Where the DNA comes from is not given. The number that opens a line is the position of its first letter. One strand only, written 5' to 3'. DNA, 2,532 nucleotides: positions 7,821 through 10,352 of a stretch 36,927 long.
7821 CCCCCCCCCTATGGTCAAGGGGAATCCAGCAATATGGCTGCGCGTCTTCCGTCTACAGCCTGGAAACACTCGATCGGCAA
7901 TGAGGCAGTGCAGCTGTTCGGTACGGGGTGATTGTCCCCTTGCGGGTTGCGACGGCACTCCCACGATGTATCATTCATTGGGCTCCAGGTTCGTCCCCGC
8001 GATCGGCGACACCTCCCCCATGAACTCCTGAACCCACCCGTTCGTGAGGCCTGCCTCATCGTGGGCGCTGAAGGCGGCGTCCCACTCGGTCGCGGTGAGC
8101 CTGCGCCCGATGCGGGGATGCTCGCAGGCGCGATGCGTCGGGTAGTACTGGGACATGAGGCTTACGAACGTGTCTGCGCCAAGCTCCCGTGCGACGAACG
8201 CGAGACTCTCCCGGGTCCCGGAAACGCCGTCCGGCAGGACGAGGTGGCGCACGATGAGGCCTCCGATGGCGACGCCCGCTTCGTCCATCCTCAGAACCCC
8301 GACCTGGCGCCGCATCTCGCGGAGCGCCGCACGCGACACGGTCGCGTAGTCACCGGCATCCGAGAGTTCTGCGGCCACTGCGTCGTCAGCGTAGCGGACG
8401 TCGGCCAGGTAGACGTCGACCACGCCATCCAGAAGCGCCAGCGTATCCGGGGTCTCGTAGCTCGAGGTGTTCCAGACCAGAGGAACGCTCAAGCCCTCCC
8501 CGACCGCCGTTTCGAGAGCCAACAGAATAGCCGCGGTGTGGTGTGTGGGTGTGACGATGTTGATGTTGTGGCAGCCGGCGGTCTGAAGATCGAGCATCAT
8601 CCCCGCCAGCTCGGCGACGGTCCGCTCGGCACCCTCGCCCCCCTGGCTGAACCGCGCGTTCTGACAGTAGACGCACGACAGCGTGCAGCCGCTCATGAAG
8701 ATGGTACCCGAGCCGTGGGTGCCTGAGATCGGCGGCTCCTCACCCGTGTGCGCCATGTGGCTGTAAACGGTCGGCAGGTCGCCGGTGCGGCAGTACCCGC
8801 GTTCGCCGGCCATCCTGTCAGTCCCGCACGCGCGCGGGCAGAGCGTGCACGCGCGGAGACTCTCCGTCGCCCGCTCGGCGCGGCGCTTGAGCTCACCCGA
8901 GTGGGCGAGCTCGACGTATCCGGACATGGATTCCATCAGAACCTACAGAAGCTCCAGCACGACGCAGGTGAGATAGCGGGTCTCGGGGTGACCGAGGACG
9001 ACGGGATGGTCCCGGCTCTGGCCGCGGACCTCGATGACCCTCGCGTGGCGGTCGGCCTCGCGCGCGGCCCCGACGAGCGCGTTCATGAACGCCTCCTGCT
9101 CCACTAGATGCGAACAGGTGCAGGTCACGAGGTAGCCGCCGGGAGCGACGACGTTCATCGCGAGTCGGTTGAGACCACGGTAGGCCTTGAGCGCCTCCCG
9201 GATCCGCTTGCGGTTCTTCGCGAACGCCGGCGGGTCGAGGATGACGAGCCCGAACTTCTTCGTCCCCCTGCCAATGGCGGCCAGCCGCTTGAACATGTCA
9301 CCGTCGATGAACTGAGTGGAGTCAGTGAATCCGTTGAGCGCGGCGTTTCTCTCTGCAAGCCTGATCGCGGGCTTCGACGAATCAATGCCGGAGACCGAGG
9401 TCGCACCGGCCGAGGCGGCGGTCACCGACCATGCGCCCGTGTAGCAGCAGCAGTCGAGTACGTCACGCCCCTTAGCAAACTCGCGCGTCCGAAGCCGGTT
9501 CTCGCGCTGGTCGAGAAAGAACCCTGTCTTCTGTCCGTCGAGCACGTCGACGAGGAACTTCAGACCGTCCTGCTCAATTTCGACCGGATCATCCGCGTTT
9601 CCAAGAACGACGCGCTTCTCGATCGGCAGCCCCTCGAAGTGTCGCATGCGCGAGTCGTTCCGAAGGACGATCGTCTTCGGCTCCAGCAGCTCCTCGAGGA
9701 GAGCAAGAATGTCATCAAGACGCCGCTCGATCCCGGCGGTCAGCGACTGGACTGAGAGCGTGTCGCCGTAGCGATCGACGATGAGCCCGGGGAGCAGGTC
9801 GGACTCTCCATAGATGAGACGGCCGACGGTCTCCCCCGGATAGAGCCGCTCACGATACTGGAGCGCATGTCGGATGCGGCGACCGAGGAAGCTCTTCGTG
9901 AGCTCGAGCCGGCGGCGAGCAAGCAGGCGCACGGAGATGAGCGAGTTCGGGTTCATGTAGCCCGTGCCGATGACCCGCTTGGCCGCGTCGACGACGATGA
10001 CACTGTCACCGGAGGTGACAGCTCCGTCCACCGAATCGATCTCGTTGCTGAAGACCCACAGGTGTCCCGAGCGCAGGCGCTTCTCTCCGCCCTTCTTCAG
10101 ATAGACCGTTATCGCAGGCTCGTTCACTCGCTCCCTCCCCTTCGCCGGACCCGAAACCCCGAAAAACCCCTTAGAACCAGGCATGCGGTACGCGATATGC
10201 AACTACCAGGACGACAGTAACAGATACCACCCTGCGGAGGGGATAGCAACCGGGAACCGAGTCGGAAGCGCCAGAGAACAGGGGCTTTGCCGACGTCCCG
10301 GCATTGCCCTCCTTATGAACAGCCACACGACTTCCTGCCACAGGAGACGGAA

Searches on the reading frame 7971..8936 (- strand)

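Call 15: search_protein_families(library=pfam, proteins=[window:7971-8936:-], max_evalue=0.001)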
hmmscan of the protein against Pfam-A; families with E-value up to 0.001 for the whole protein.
window:7971-8936:- (321 aa): 2 families
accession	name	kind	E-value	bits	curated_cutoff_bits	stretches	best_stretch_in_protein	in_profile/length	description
PF04055.27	Radical_SAM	-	7.3e-07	30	29.5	1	79-192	2-121/166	Radical SAM superfamily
PF13353.11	Fer4_12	-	0.00043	21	22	1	78-164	9-96/137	4Fe-4S single cluster domain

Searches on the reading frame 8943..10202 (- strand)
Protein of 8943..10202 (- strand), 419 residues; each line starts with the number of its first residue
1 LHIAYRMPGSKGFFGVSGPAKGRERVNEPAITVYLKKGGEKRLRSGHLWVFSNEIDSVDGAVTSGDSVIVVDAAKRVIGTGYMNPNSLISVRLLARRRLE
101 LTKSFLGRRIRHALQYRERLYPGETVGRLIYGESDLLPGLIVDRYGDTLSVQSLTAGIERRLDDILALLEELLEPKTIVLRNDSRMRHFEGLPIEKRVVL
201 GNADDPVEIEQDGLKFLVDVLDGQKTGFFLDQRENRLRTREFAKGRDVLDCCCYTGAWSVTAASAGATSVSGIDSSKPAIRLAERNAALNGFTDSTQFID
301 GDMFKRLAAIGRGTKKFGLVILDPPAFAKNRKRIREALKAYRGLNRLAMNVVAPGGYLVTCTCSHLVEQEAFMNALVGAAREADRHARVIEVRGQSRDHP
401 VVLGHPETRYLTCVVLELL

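Call 15: search_protein_families(library=pfam, proteins=[window:8943-10202:-], max_evalue=0.001)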
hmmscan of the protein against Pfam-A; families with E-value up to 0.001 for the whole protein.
window:8943-10202:- (419 aa): 9 families
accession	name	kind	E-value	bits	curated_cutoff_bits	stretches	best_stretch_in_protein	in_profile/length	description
PF10672.15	Methyltrans_SAM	-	2.3e-24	86.6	27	1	197-376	76-252/286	S-adenosylmethionine-dependent methyltransferase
PF17785.7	PUA_3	-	5.3e-23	81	22.6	1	33-96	1-64/64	PUA-like domain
PF13847.12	Methyltransf_31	-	2.1e-10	40.9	27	1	244-375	3-130/145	Methyltransferase domain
PF03602.21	Cons_hypoth95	-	9.7e-10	38.8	24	1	243-344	40-142/182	Conserved hypothetical protein 95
PF05175.20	MTS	-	4e-08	33.5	23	1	244-385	31-162/170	Methyltransferase small domain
PF13649.12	Methyltransf_25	-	5.5e-07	30.6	27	1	248-322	1-70/97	Methyltransferase domain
PF06325.19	PrmA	-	7.8e-07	29.3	22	1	243-298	160-215/296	Ribosomal protein L11 methyltransferase (PrmA)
PF01728.25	FtsJ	-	7.3e-06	26.5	24.1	1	242-363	19-140/181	FtsJ-like methyltransferase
PF09445.16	Methyltransf_15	-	4.7e-05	23.5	22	1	247-326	3-81/165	RNA cap guanine-N2 methyltransferase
